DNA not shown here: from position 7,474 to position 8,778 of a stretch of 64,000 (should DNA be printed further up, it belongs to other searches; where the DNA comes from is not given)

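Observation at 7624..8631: GatZ/KbaZ-family protein embedded in a glycan operon, without a GatY/KbaY aldolase partner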

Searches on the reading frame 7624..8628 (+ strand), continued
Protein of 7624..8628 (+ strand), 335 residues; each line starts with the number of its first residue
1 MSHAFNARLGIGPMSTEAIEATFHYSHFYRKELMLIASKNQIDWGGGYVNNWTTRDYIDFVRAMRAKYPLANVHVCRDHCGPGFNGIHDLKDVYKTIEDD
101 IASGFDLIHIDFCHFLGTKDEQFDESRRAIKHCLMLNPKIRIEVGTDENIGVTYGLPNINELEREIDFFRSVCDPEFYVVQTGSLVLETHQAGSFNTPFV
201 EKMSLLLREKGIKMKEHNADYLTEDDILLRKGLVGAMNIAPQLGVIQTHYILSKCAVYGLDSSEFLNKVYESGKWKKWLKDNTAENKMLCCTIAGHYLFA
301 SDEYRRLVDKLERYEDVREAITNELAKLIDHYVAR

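Call 43: find_related_loci(query=A3, collection=viral_contigs, flank=10000)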
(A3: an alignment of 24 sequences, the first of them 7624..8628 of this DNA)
Query A3 (335 aa) in viral_contigs; peptide patterns used: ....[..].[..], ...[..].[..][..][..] (x = any residue, [..] = any of these).
220 stretches matched a pattern; 173 encode a relative of the query (tblastn E <= 1e-3); the best 80 are kept; 80 distinct loci.
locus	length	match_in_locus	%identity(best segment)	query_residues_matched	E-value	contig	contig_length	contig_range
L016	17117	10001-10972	45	5-334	2e-94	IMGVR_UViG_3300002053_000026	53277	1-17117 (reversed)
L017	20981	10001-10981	45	5-333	3e-93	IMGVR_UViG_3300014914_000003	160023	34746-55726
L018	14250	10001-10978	44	4-332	2e-90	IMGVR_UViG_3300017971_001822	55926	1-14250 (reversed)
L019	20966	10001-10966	44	7-333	2e-90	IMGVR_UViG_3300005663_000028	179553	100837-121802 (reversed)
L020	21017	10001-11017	41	7-333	4e-88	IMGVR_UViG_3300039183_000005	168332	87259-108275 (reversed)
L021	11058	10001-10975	44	5-332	1e-87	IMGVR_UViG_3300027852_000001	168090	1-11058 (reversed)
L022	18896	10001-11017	43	5-333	2e-86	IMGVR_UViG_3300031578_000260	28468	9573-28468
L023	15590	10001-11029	43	5-333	4e-85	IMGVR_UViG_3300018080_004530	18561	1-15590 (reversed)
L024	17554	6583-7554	44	9-333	1e-84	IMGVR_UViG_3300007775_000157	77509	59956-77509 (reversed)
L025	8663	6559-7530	44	9-333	1e-84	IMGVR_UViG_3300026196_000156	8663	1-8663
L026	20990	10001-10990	43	5-332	2e-80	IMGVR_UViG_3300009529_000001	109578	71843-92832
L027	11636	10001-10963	42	8-333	2e-72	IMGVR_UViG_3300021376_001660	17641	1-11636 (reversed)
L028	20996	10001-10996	39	1-334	2e-71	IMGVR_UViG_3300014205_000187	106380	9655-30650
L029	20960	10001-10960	42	8-333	8e-71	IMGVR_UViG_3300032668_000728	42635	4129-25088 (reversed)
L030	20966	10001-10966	40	3-332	1e-70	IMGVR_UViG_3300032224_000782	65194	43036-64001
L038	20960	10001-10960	40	5-332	2e-67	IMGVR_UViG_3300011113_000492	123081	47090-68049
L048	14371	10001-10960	40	8-333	1e-66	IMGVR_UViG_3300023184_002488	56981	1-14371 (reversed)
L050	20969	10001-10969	41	5-333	7e-67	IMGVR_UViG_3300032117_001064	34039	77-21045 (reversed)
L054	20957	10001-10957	40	8-333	2e-66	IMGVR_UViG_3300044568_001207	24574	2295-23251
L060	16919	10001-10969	38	5-332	3e-66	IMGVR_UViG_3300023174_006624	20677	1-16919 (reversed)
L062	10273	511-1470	40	8-333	4e-66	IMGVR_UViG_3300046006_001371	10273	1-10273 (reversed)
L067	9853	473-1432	40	8-333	1e-65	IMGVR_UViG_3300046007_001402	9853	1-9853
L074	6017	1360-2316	38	6-332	2e-63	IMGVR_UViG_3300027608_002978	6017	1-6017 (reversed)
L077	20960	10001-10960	39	8-333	3e-62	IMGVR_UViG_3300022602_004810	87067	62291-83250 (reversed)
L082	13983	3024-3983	38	8-333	8e-62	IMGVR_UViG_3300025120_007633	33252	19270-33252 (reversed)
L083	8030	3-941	39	15-333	3e-61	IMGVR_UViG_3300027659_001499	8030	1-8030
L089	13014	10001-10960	42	8-333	8e-71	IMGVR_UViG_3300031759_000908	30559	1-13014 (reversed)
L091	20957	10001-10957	37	6-334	2e-55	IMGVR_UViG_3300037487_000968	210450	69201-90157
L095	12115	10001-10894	38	8-312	2e-54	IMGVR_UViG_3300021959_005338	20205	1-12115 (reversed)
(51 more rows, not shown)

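Call 46: search_protein_families(library=pfam, proteins=[L062:1485-2573:+, L082:9476-10411:+, L074:149-901:+, L054:17841-19049:+, L089:1045-1782:+, L060:13585-16212:+, L022:12912-13490:+, L048:13196-14197:+, L077:4814-5599:+, L050:5110-5940:+], max_evalue=0.001)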
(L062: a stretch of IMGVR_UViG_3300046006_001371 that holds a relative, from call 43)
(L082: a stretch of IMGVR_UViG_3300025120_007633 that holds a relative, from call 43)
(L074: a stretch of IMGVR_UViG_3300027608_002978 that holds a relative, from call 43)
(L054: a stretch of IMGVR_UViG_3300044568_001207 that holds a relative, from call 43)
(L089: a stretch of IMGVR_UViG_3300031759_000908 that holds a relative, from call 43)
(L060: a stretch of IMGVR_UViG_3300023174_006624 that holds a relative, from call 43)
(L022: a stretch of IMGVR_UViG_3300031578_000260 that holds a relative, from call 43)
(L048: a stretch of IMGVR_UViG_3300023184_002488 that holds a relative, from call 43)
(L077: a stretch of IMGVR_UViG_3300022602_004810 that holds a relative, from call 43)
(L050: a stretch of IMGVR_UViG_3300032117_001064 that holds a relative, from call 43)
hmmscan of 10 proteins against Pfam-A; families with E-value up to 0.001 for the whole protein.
L062:1485-2573:+ (363 aa): 0 families

L082:9476-10411:+ (312 aa): 5 families
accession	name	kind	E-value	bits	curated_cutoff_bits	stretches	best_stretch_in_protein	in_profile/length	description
PF01370.27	Epimerase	-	1.3e-21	77.5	20.9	1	4-224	1-240/240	NAD dependent epimerase/dehydratase family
PF16363.11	GDP_Man_Dehyd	-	7.7e-15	55.6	27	1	8-256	4-281/332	GDP-mannose 4,6 dehydratase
PF02719.21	Polysacc_synt_2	-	8.1e-06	25.7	20.2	1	56-220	73-224/293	Polysaccharide biosynthesis protein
PF04321.23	RmlD_sub_bind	-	5.6e-05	22.8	27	1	3-241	2-231/287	RmlD substrate binding domain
PF01073.25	3Beta_HSD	-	0.00078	19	22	0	7-152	3-167/280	3-beta hydroxysteroid dehydrogenase/isomerase family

L074:149-901:+ (251 aa): 1 family
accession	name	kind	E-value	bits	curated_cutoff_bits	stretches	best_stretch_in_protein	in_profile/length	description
PF08501.16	Shikimate_dh_N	-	2.2e-08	34.7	27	1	31-97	15-83/83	Shikimate dehydrogenase substrate binding domain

L054:17841-19049:+ (403 aa): 5 families
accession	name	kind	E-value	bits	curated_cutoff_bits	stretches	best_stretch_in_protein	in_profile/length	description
PF08484.17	Methyltransf_14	-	1.8e-27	96.5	23.5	1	244-396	2-158/160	C-methyltransferase C-terminal domain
PF08421.16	Methyltransf_13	-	6.1e-17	62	31.3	1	10-69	1-62/62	Putative zinc binding domain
PF13489.12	Methyltransf_23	-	1.9e-16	60.7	27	1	94-237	14-162/164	Methyltransferase domain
PF08241.18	Methyltransf_11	-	1.3e-05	26.2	21.2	1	105-195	1-94/95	Methyltransferase domain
PF08242.18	Methyltransf_12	-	8.3e-05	23.7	30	1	105-190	1-94/98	Methyltransferase domain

L089:1045-1782:+ (246 aa): 0 families

L060:13585-16212:+ (876 aa): 2 families
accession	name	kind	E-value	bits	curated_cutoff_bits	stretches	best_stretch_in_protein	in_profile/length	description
PF00136.26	DNA_pol_B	-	4e-39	135.1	23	2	321-597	12-235/453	DNA polymerase family B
PF03104.25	DNA_pol_B_exo1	-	1.9e-17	63.9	23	1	45-252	31-242/242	DNA polymerase family B, exonuclease domain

L022:12912-13490:+ (193 aa): 2 families
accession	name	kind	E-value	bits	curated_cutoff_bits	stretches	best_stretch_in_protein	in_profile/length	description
PF05711.17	TylF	-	1.5e-13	51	23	1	26-146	95-230/264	Macrocin-O-methyltransferase (TylF)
PF13578.12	Methyltransf_24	-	3.8e-10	41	26.3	1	27-144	1-104/105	Methyltransferase domain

L048:13196-14197:+ (334 aa): 1 family
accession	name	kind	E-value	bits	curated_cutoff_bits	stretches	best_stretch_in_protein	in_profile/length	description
PF00004.35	AAA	-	0.00013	22.8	21.2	1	107-190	1-93/131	ATPase family associated with various cellular activities (AAA)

L077:4814-5599:+ (262 aa): 1 family
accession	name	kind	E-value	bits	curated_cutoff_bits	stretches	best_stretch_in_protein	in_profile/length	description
PF13704.12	Glyco_tranf_2_4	-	4.5e-07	30.7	27.5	1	11-63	2-54/98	Glycosyl transferase family 2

L050:5110-5940:+ (277 aa): 0 families

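Call 49: search_protein_families(library=phrogs, proteins=[L062:1485-2573:+, L089:1045-1782:+, L048:13196-14197:+, L050:5110-5940:+, L067:4374-5501:+, L083:4929-6383:+, L095:1975-3546:+, L091:13725-15194:+, L038:11522-13903:+, L029:16335-17951:+], max_evalue=0.00001)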
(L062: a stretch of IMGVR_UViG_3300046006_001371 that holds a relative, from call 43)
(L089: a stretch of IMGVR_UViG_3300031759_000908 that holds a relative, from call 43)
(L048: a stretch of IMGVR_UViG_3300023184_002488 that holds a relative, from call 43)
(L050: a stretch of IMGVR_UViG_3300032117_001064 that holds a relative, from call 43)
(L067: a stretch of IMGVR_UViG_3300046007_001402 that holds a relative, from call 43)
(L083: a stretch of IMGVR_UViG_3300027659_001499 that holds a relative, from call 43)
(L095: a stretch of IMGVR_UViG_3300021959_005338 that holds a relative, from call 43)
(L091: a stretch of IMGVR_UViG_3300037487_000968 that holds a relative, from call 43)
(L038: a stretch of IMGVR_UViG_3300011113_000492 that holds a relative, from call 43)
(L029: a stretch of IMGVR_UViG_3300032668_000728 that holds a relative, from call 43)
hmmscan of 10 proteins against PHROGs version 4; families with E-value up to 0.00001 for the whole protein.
L062:1485-2573:+ (363 aa): 0 families

L089:1045-1782:+ (246 aa): 0 families

L048:13196-14197:+ (334 aa): 1 family
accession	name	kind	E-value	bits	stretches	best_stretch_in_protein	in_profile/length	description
phrog_1250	-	unknown function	1.2e-80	272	1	5-331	4-327/327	unknown function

L050:5110-5940:+ (277 aa): 0 families

L067:4374-5501:+ (376 aa): 0 families

L083:4929-6383:+ (485 aa): 6 families
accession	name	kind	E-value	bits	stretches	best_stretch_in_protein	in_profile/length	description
phrog_16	-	DNA, RNA and nucleotide metabolism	1.3e-77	262.9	1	63-471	243-613/986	DNA helicase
phrog_9690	-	DNA, RNA and nucleotide metabolism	8.5e-55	186.9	1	228-478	35-300/306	DNA helicase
phrog_16259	-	DNA, RNA and nucleotide metabolism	2.6e-32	113.4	1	6-272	6-262/330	DNA helicase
phrog_62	-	DNA, RNA and nucleotide metabolism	3.2e-20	72.3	2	91-270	682-848/1881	DNA helicase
phrog_17901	-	DNA, RNA and nucleotide metabolism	2.5e-13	51.4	1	391-477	6-98/109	DNA helicase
phrog_2488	-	DNA, RNA and nucleotide metabolism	8.6e-07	29.1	0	104-182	4-91/579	DNA helicase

L095:1975-3546:+ (524 aa): 0 families

L091:13725-15194:+ (490 aa): 2 families
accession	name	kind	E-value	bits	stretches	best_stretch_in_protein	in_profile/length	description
phrog_1601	-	moron, auxiliary metabolic gene and host takeover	3.5e-101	340.8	1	4-488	3-517/528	Nol-like carbamoyltransferase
phrog_20469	-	moron, auxiliary metabolic gene and host takeover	1.2e-33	117.3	1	337-486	13-165/181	Nol-like carbamoyltransferase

L038:11522-13903:+ (794 aa): 0 families

L029:16335-17951:+ (539 aa): 0 families

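Call 50: search_protein_families(library=phrogs, proteins=[window:7624-8628:+, L050:10001-10969:+, L050:7962-9545:+], max_evalue=0.001)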
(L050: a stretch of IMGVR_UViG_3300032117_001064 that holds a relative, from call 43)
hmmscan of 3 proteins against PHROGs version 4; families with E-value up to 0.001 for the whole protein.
window:7624-8628:+ (335 aa): 0 families

L050:10001-10969:+ (323 aa): 0 families

L050:7962-9545:+ (528 aa): 4 families
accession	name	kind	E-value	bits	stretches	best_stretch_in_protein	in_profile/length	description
phrog_4098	-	unknown function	1.2e-13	51.4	1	8-440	4-423/559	-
phrog_24015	-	unknown function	2.4e-10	41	1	294-516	290-491/507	-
phrog_3980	-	unknown function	3.1e-10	40.3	1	6-181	3-186/495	-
phrog_21938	-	unknown function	6.1e-10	39.9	1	285-507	93-307/342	-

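Call 60: get_annotated_region(hit=H5, flank=7000)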
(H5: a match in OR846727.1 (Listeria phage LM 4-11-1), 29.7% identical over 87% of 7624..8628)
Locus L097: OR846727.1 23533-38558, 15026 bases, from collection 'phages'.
description: UNVERIFIED_ORG: Listeria phage LM 4-11-1 clone NODE_12_length_39974_cov_52.337770 genomic sequence.
organism: Listeria phage LM 4-11-1 (NCBI taxid 3113835)
taxonomy: Viruses
host: Listeria monocytogenes; source: wastewater; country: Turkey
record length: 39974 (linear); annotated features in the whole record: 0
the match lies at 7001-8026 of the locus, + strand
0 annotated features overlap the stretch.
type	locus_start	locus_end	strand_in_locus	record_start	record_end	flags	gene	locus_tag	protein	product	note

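Call 62: search_protein_families(library=pfam, proteins=[L097:3024-5063:+, L097:5044-5517:+, L097:5518-6579:+, L097:6929-8197:+, L097:8272-8991:+, L097:9096-9512:+, L097:9525-10118:+, L097:10818-11489:+], max_evalue=0.0001)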
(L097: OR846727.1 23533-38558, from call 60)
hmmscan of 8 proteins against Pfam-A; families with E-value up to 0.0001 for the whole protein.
L097:3024-5063:+ (679 aa): 4 families
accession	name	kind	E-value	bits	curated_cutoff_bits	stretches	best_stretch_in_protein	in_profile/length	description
PF00359.27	PTS_EIIA_2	-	4e-25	88.9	27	1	538-673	5-143/144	Phosphoenolpyruvate-dependent sugar phosphotransferase system, EIIA 2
PF00874.25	PRD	-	1.1e-11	45.4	23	1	302-389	2-89/90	PRD domain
PF05043.19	Mga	-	6e-09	36.8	21.1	1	76-152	5-78/87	Mga helix-turn-helix domain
PF08279.18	HTH_11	-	6.8e-07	29.5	25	0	12-58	5-47/55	HTH domain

L097:5044-5517:+ (157 aa): 1 family
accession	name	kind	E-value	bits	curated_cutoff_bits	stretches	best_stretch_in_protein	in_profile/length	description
PF00359.27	PTS_EIIA_2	-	1.9e-35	122.4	27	1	19-146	11-137/144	Phosphoenolpyruvate-dependent sugar phosphotransferase system, EIIA 2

L097:5518-6579:+ (353 aa): 1 family
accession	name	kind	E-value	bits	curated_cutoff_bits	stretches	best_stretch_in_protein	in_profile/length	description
PF02378.23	PTS_EIIC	-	1.7e-11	44.2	30.7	1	15-274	4-319/319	Phosphotransferase system, EIIC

L097:6929-8197:+ (422 aa): 1 family
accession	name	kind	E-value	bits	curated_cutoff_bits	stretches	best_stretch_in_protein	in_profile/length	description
PF08013.17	GatZ_KbaZ-like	-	3.6e-15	56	26.7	1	11-388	3-376/420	D-tagatose-1,6-bisphosphate aldolase subunit GatZ/KbaZ-like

L097:8272-8991:+ (239 aa): 4 families
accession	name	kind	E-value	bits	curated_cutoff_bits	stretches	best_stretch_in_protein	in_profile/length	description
PF13419.12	HAD_2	-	4.1e-22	79.6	23.8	1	9-205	1-177/178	Haloacid dehalogenase-like hydrolase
PF00702.32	Hydrolase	-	6.6e-21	76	26.4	1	9-200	4-191/191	haloacid dehalogenase-like hydrolase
PF13242.12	Hydrolase_like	-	5e-08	33.2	22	1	161-227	3-71/75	HAD-hyrolase-like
PF12710.13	HAD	-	1.9e-06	28.9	27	1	10-188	2-181/189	haloacid dehalogenase-like hydrolase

L097:9096-9512:+ (138 aa): 2 families
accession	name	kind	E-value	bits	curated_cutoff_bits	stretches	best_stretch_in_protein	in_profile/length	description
PF02082.26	Rrf2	-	5.3e-43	146.8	30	1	4-130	2-130/132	Iron-dependent Transcriptional regulator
PF01047.28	MarR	-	2.7e-06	27.6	24.6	1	15-57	7-49/59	MarR family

L097:9525-10118:+ (197 aa): 11 families
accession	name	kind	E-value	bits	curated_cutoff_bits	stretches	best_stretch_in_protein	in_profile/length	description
PF08241.18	Methyltransf_11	-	1.7e-22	80.3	21.2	1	47-143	1-94/95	Methyltransferase domain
PF13649.12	Methyltransf_25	-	7.7e-21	75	27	1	46-140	1-97/97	Methyltransferase domain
PF13847.12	Methyltransf_31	-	8.8e-20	71.3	27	1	42-149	3-114/145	Methyltransferase domain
PF01209.24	Ubie_methyltran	-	2.4e-17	63.5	20.1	1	42-149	47-156/233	ubiE/COQ5 methyltransferase family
PF08242.18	Methyltransf_12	-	2e-14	54.5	30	1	47-142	1-98/98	Methyltransferase domain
PF06325.19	PrmA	-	8.2e-10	39.1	22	1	42-143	161-257/296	Ribosomal protein L11 methyltransferase (PrmA)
PF13489.12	Methyltransf_23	-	6.6e-09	36.2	27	1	35-181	13-163/164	Methyltransferase domain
PF05148.21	Methyltransf_8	-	1.2e-06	29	27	1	96-180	109-181/219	Hypothetical methyltransferase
PF05175.20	MTS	-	1.7e-06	28.2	23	1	35-115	24-104/170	Methyltransferase small domain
PF02527.21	GidB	-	4.2e-05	23.4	27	1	33-162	37-164/184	rRNA small subunit methyltransferase G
PF13679.12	Methyltransf_32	-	6.4e-05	23.4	27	1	42-128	25-117/143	Methyltransferase domain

L097:10818-11489:+ (223 aa): 0 families

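Call 63: find_encoding_contigs(protein=P0001, flank=10000, max_places=2)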
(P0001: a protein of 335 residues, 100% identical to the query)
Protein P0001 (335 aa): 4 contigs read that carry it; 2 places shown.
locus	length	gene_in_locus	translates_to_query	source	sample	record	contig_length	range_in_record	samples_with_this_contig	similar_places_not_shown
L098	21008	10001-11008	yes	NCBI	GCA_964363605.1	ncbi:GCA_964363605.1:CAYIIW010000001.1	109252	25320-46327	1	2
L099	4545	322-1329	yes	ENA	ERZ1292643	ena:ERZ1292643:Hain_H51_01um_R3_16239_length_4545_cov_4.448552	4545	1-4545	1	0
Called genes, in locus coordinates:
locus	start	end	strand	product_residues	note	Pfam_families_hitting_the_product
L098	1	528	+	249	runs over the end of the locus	PF05050:Methyltransf_21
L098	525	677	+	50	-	-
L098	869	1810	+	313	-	PF00535:Glycos_transf_2, PF10111:Glyco_tranf_2_2, PF13641:Glyco_tranf_2_3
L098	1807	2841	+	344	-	PF13439:Glyco_transf_4, PF13579:Glyco_trans_4_4 (weak), PF20706:GT4-conflict, PF00534:Glycos_transf_1, PF13692:Glyco_trans_1_4, PF13524:Glyco_trans_1_2 (weak)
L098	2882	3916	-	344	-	-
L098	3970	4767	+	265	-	PF00535:Glycos_transf_2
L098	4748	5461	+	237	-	PF01522:Polysacc_deac_1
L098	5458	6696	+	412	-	PF13439:Glyco_transf_4, PF13477:Glyco_trans_4_2, PF13579:Glyco_trans_4_4, PF00534:Glycos_transf_1, PF13692:Glyco_trans_1_4, PF13524:Glyco_trans_1_2 (weak)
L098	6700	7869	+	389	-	-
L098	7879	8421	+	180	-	PF08282:Hydrolase_3 (faint)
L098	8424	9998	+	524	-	PF12804:NTP_transf_3 (weak)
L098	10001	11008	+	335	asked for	PF08013:GatZ_KbaZ-like (weak)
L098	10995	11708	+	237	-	PF00106:adh_short, PF01370:Epimerase, PF08659:KR, PF13561:adh_short_C2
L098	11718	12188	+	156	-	-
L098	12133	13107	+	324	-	PF00459:Inositol_P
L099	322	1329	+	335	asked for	PF08013:GatZ_KbaZ-like (weak)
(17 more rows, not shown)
